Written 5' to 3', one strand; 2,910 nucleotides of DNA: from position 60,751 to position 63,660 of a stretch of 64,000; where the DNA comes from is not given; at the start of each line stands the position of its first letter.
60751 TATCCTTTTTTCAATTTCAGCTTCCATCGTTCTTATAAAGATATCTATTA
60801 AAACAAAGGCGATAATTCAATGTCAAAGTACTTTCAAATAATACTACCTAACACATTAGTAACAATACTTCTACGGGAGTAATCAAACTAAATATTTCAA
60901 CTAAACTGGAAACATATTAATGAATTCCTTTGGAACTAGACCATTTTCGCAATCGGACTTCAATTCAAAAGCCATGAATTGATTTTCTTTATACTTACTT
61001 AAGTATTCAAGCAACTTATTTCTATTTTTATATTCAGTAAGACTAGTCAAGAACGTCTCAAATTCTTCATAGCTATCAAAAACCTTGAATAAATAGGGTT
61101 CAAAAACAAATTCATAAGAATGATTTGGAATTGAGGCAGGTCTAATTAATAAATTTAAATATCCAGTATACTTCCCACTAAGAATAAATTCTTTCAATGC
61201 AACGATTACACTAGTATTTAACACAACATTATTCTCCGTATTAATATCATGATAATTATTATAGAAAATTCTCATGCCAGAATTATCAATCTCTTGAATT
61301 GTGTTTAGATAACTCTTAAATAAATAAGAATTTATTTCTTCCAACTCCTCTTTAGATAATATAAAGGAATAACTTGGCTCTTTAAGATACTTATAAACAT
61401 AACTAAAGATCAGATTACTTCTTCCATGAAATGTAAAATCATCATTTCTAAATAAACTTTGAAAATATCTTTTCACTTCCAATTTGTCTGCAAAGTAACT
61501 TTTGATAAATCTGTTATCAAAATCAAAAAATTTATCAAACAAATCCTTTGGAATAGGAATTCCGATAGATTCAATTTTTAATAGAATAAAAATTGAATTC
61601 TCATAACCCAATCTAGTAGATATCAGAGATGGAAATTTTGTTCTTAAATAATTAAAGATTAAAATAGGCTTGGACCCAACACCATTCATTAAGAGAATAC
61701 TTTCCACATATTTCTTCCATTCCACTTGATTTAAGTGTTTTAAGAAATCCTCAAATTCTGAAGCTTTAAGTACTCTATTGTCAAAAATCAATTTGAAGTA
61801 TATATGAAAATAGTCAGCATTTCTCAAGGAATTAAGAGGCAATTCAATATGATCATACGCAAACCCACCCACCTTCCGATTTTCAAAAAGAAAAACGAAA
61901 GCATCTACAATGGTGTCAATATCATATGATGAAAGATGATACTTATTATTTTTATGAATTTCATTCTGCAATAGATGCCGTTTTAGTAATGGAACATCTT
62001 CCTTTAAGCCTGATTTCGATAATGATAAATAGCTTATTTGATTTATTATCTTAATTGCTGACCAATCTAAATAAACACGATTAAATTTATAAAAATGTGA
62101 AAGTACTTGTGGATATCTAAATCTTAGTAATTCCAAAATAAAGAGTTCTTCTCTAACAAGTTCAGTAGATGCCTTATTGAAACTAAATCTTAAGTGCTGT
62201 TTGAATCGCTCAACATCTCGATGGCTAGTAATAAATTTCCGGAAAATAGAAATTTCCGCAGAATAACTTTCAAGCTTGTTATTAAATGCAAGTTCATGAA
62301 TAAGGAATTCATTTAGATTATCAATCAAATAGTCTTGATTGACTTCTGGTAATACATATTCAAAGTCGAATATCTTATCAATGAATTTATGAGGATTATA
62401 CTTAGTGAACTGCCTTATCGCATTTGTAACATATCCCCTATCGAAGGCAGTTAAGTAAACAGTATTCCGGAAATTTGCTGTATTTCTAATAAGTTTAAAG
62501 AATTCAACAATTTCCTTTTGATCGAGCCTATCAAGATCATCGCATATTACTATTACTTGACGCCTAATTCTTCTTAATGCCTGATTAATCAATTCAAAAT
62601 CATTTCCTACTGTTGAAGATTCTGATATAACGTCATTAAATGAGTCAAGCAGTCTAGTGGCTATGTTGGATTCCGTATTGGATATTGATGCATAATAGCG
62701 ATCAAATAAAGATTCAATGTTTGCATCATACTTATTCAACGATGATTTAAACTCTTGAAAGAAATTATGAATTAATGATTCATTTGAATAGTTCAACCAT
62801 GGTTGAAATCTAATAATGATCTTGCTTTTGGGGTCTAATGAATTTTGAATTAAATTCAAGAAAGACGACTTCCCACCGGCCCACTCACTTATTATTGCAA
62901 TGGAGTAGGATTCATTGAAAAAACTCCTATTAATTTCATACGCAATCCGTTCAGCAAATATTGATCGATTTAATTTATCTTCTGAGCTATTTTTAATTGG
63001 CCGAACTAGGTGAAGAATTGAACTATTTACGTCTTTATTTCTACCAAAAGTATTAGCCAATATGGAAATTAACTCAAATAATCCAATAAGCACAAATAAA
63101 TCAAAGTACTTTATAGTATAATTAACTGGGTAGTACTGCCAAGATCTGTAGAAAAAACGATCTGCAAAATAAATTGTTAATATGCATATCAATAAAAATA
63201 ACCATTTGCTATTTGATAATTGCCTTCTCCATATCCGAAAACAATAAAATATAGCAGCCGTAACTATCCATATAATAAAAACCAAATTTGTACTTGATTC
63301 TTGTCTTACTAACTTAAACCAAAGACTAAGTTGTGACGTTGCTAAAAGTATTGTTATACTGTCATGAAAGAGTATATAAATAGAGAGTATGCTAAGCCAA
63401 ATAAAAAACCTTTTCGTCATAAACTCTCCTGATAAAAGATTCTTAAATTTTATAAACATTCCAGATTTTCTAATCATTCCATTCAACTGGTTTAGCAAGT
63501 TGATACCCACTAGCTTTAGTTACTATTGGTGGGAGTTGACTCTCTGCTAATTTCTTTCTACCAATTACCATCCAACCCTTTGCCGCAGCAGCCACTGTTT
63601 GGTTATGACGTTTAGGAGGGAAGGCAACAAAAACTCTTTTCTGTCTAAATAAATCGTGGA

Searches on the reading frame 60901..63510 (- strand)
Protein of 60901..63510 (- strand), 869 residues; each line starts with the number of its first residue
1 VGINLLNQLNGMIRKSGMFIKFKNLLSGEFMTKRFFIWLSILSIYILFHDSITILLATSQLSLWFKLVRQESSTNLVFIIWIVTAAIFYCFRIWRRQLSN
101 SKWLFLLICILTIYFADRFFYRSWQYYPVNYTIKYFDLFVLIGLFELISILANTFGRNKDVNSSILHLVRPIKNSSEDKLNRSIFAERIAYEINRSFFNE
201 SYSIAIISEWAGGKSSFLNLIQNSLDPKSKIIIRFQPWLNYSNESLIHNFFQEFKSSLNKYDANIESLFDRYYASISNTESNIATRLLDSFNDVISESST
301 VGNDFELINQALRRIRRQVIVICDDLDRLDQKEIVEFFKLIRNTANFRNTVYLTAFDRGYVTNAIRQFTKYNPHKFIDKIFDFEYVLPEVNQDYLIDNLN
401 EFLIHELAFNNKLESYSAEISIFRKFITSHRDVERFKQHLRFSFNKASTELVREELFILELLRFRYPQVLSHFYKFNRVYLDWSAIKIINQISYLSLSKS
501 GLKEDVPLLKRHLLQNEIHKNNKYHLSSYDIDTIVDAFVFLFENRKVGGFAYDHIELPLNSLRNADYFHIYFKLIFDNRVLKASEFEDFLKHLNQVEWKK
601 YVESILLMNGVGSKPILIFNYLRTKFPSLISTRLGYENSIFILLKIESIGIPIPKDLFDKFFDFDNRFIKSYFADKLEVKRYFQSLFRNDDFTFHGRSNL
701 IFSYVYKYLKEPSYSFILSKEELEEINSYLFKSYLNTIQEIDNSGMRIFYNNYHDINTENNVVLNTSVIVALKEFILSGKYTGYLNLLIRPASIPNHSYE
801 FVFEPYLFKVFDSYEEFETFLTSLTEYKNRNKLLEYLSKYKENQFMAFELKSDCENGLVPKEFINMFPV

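Call 50: search_protein_families(library=pfam, proteins=[window:60901-63510:-], max_evalue=0.01)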
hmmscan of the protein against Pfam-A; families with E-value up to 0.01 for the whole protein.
window:60901-63510:- (869 aa): 2 families
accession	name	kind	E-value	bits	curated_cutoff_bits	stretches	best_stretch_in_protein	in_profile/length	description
PF07693.20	KAP_NTPase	-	4.2e-26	92.3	20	1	183-437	2-283/293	KAP family P-loop domain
PF13401.12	AAA_22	-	3.8e-06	27.7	27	1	203-346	7-115/130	AAA domain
